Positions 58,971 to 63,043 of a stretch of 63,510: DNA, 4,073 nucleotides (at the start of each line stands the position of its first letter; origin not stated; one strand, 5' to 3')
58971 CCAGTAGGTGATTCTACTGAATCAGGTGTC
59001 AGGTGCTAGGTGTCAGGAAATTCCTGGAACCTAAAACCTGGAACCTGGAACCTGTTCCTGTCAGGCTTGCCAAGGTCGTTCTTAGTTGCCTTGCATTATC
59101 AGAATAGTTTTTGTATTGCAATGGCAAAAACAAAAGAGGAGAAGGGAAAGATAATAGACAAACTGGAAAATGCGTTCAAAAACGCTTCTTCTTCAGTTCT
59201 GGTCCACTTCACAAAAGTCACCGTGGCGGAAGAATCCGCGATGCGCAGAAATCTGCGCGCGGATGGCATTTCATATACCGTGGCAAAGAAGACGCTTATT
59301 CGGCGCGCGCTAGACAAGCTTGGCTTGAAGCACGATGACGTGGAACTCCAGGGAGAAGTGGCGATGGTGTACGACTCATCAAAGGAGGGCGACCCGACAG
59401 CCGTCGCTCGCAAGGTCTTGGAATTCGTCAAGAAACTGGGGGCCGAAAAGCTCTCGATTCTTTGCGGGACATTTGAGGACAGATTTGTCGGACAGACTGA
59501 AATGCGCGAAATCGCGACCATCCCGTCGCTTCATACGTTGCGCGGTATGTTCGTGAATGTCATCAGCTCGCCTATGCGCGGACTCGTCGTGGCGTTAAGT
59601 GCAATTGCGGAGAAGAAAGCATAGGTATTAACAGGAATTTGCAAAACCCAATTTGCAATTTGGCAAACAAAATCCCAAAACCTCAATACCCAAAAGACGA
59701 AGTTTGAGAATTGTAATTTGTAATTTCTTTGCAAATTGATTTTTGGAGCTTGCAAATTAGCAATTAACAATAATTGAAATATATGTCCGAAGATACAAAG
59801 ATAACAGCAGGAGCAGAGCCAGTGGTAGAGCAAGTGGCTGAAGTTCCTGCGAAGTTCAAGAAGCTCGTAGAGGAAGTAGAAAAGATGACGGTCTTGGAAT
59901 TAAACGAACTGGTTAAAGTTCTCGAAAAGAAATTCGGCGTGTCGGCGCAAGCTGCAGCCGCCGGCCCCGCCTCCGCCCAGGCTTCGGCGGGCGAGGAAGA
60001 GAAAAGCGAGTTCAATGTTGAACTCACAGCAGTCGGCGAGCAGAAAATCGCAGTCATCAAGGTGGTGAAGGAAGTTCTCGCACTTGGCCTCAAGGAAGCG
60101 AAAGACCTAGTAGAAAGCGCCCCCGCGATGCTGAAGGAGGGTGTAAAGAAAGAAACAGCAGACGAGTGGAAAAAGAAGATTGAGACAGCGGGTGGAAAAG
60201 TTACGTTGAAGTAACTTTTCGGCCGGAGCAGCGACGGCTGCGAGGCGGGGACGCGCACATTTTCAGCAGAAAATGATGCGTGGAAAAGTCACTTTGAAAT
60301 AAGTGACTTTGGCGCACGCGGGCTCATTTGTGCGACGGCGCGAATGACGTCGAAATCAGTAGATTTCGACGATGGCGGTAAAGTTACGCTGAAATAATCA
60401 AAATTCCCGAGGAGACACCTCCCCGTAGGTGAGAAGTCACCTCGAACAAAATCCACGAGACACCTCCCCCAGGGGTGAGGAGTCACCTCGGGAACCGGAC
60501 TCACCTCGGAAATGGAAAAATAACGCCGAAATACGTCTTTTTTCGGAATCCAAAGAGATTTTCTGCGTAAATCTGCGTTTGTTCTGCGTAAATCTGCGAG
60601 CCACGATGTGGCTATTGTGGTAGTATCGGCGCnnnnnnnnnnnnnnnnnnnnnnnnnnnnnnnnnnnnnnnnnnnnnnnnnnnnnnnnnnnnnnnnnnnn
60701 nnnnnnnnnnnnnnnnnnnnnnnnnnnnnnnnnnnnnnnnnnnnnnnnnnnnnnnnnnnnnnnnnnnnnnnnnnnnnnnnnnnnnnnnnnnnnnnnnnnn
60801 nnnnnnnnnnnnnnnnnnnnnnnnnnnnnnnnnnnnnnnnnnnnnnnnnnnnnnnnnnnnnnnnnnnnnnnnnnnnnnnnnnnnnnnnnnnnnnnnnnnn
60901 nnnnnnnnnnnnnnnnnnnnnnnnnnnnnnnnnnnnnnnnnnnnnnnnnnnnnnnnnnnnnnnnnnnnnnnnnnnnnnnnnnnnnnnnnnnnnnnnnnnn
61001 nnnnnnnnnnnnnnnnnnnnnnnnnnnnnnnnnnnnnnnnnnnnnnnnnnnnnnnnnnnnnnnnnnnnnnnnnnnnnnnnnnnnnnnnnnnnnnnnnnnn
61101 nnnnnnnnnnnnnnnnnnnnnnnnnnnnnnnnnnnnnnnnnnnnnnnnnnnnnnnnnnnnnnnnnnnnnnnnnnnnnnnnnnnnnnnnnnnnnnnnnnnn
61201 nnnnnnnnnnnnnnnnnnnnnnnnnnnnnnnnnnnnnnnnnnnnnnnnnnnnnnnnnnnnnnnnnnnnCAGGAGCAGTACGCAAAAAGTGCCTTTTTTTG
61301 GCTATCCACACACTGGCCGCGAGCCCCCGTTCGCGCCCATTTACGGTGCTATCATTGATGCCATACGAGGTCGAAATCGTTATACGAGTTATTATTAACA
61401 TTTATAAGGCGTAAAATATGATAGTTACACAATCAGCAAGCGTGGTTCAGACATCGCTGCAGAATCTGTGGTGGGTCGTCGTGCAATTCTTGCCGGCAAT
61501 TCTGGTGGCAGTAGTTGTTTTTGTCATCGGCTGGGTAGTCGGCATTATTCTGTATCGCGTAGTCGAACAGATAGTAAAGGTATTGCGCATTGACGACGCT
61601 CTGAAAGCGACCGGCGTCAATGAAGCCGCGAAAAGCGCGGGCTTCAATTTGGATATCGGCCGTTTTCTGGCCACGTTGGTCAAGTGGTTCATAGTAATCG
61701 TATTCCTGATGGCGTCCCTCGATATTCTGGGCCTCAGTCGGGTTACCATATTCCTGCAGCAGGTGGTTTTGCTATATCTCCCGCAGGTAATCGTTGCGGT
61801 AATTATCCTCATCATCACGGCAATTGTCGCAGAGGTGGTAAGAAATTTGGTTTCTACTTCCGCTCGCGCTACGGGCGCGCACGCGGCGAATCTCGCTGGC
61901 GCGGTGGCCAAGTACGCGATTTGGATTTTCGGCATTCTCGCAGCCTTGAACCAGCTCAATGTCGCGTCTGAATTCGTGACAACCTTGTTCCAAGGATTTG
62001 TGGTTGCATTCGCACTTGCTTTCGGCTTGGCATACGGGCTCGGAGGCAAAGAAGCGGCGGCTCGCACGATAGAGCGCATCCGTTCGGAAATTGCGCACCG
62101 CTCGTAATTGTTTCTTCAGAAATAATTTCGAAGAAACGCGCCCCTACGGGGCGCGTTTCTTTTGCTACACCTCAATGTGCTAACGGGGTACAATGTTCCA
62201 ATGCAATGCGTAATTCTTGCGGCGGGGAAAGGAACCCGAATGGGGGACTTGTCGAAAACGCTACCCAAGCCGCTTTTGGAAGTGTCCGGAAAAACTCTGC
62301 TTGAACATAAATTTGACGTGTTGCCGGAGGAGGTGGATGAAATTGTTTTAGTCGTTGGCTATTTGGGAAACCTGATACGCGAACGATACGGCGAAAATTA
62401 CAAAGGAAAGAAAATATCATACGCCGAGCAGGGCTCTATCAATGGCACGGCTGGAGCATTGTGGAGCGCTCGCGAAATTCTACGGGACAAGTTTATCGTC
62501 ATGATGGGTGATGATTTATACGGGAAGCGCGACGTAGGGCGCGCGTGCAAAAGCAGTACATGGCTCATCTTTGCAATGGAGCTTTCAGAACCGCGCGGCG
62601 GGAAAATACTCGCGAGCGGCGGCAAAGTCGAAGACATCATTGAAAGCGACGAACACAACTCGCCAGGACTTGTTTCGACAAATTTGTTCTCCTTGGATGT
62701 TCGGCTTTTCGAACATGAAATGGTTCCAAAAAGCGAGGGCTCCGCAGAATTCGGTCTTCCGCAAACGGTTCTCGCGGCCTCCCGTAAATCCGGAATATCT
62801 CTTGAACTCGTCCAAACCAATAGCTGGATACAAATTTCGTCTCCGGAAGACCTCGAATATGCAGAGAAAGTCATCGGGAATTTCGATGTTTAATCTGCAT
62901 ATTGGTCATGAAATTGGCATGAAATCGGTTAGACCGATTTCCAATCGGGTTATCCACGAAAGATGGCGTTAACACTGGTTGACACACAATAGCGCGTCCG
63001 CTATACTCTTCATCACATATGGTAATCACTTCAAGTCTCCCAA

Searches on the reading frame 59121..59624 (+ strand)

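Call 98: search_protein_families(library=pfam, proteins=[window:59121-59624:+], max_evalue=0.001)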
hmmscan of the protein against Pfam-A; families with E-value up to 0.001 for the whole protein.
window:59121-59624:+ (167 aa): 1 family
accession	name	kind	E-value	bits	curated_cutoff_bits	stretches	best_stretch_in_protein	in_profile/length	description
PF00466.25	Ribosomal_L10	-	6.9e-18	65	22.8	1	3-103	1-99/100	Ribosomal protein L10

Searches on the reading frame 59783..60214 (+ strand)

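Call 98: search_protein_families(library=pfam, proteins=[window:59783-60214:+], max_evalue=0.001)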
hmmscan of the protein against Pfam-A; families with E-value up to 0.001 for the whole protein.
window:59783-60214:+ (143 aa): 2 families
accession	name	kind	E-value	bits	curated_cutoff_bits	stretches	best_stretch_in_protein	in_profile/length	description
PF00542.24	Ribosomal_L12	-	7.5e-26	90.7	25.9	1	77-143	1-67/67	Ribosomal protein L7/L12 C-terminal domain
PF16320.10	Ribosomal_L12_N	-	1.3e-14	54.1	25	1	26-69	3-46/48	Ribosomal protein L7/L12 dimerisation domain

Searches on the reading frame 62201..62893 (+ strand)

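Call 98: search_protein_families(library=pfam, proteins=[window:62201-62893:+], max_evalue=0.001)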
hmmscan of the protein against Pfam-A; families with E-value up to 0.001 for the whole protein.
window:62201-62893:+ (230 aa): 3 families
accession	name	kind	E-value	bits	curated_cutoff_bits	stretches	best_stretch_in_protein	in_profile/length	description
PF00483.29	NTP_transferase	-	5.6e-17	62.6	21.2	1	4-117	3-122/245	Nucleotidyl transferase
PF12804.13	NTP_transf_3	-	9.5e-12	45.8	27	1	3-104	1-95/160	MobA-like NTP transferase domain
PF01128.25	IspD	-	9.1e-07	29.3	27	1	2-52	2-51/221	2-C-methyl-D-erythritol 4-phosphate cytidylyltransferase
